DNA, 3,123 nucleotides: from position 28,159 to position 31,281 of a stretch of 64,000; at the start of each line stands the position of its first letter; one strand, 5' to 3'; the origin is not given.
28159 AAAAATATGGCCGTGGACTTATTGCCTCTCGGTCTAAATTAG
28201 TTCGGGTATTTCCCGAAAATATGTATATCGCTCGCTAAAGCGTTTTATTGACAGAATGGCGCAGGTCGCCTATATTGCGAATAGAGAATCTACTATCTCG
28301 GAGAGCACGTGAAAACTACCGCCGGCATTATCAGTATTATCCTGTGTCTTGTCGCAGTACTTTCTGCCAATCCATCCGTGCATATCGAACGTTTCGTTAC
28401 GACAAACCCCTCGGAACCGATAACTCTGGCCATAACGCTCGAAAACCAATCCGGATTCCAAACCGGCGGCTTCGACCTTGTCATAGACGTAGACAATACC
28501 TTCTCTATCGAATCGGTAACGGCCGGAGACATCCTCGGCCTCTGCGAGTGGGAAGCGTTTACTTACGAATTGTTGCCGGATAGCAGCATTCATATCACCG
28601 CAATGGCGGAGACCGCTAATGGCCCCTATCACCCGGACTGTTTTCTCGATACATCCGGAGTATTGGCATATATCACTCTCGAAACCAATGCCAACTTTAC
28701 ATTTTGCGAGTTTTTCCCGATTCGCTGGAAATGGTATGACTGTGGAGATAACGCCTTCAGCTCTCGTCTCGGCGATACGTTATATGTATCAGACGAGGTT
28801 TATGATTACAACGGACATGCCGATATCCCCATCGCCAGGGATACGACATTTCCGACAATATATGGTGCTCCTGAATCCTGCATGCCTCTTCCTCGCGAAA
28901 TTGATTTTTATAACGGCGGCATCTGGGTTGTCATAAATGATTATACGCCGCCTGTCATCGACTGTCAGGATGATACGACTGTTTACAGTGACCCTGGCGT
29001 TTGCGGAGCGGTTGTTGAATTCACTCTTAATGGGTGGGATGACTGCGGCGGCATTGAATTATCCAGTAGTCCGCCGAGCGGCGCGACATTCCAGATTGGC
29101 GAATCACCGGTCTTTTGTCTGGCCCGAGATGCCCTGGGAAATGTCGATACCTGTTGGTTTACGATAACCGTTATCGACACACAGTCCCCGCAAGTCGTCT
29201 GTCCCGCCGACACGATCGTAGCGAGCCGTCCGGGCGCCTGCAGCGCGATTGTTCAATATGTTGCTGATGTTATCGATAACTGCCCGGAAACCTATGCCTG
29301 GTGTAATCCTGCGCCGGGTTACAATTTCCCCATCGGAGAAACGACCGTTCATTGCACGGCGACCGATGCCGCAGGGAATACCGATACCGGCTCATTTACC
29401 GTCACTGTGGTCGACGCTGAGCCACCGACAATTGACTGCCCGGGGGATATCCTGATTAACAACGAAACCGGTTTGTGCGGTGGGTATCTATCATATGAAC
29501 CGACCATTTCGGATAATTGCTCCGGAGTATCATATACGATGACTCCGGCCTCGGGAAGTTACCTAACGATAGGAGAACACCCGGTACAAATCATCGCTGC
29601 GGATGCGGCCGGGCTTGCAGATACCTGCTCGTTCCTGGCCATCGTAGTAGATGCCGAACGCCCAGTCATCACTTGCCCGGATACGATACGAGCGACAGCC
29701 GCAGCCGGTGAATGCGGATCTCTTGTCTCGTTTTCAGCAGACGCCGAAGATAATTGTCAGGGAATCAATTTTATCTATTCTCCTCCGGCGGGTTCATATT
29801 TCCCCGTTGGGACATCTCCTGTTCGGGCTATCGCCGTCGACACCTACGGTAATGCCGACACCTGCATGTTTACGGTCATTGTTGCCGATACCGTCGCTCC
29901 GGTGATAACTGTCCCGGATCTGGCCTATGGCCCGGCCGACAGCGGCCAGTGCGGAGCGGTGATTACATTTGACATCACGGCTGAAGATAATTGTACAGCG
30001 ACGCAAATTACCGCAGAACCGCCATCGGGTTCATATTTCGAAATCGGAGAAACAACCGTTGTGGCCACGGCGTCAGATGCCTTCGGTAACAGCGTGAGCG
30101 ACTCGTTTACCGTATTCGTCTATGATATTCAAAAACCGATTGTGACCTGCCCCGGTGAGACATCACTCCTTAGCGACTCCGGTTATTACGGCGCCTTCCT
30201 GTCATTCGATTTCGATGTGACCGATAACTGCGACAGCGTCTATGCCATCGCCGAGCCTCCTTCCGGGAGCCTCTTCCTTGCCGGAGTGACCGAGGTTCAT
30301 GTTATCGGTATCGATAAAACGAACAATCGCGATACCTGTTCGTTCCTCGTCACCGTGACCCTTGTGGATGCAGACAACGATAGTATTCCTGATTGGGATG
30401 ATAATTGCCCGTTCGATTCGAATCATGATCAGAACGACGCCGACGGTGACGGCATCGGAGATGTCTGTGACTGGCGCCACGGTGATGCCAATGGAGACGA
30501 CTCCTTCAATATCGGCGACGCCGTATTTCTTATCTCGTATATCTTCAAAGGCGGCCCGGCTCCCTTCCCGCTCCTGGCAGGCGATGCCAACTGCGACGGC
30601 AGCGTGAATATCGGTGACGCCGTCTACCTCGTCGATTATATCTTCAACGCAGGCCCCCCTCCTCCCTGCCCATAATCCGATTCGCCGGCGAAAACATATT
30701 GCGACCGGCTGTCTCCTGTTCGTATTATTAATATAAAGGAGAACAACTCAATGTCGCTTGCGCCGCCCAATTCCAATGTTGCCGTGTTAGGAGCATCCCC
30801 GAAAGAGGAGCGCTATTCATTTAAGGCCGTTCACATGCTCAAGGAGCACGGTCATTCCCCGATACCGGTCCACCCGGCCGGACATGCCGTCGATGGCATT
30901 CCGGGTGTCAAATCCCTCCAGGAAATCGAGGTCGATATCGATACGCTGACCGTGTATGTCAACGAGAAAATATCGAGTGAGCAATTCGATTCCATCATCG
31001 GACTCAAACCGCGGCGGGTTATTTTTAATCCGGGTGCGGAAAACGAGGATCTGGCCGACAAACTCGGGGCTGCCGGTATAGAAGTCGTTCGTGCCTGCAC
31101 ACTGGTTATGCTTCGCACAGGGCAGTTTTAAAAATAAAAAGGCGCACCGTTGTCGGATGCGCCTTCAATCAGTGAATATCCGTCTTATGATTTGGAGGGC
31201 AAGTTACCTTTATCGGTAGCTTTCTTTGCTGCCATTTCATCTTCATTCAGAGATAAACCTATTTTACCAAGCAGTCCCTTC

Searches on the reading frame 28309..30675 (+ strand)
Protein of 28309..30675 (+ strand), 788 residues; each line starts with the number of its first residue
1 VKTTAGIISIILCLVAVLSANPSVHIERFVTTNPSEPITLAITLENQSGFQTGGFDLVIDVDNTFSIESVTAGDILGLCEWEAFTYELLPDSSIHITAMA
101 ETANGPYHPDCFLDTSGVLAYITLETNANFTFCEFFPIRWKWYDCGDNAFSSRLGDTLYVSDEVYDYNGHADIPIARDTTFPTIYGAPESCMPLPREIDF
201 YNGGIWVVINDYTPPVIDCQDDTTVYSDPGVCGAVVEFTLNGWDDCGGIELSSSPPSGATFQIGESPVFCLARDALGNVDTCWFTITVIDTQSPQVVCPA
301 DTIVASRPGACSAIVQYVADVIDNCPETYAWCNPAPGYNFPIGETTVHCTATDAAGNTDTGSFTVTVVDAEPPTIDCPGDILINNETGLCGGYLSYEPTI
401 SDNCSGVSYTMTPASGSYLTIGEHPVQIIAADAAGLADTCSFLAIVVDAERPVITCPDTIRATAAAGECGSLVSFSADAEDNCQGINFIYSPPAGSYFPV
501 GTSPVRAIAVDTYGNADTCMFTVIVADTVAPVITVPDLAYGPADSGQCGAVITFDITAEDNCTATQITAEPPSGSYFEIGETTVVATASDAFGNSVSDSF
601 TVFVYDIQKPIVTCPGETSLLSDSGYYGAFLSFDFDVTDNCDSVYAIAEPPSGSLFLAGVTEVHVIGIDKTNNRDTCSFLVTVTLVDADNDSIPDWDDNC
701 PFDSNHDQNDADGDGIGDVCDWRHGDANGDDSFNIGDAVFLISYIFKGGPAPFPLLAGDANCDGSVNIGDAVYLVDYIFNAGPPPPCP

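Call 54: search_protein_families(library=pfam, proteins=[window:28309-30675:+], max_evalue=0.001)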
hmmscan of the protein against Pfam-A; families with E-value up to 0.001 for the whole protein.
window:28309-30675:+ (788 aa): 3 families
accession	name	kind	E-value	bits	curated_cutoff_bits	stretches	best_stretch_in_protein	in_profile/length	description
PF02494.22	HYR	-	4.7e-58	193.9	21.7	6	447-525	1-81/81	HYR domain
PF00404.24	Dockerin_1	-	7.4e-06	26.5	22.9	1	724-778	1-56/57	Dockerin type I domain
PF19077.6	Big_13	-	0.00062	20.7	27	0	343-367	75-100/102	Bacterial Ig-like domain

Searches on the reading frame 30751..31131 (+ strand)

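Call 54: search_protein_families(library=pfam, proteins=[window:30751-31131:+], max_evalue=0.001)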
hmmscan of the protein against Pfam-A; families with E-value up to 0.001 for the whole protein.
window:30751-31131:+ (126 aa): 2 families
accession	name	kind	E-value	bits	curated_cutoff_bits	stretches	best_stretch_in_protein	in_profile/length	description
PF13380.12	CoA_binding_2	-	1.2e-27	97.1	22.8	1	9-121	2-115/116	CoA binding domain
PF02629.25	CoA_binding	-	9.4e-05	23.5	22.3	0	8-73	4-74/97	CoA binding domain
